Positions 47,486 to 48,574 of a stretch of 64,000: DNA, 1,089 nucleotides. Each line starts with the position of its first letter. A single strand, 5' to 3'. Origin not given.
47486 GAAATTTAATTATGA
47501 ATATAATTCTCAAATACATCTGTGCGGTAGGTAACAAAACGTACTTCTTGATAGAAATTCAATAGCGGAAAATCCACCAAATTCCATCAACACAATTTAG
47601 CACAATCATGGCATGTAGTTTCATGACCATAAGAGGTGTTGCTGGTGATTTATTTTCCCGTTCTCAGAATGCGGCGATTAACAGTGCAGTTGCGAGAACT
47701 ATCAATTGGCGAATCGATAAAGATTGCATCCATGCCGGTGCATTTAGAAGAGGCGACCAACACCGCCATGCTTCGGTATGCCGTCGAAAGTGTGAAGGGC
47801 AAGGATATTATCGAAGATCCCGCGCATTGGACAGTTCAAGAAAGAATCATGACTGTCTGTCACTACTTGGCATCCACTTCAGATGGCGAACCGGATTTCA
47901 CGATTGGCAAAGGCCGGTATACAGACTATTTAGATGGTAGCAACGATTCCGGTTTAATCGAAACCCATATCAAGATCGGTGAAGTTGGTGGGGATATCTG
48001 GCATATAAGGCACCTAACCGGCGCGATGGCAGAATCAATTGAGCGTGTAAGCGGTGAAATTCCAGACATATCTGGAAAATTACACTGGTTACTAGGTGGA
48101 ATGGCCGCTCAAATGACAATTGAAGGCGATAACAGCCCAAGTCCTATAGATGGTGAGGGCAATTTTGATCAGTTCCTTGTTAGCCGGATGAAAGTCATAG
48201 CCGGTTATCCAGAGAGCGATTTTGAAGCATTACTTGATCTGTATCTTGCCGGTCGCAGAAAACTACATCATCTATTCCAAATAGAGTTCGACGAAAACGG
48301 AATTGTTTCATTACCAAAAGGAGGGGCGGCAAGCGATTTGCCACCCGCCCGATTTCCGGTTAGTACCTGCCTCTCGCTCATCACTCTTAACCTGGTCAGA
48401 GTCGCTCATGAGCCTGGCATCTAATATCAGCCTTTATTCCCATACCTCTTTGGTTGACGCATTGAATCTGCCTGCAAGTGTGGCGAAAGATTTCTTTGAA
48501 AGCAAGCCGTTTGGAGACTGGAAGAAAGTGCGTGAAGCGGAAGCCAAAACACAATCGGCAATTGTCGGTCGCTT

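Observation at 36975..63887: Phage-specific late promoter CG(G/T)AAAA-N28-YANNNT at eight operon starts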

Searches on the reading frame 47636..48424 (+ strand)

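Call 7: search_protein_families(library=phrogs, proteins=[window:47636-48424:+])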
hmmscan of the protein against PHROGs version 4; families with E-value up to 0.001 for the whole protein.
window:47636-48424:+ (262 aa): 2 families
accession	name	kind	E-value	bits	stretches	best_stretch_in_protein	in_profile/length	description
phrog_6830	-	unknown function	8.1e-48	164.3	1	5-255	2-234/241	-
phrog_1854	-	head and packaging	2.3e-06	27.7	1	7-83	6-78/276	PmgB-like head morphogenesis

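Call 8: search_protein_families(library=pfam, proteins=[window:47636-48424:+])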
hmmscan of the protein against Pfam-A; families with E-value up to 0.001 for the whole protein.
window:47636-48424:+ (262 aa): 0 families
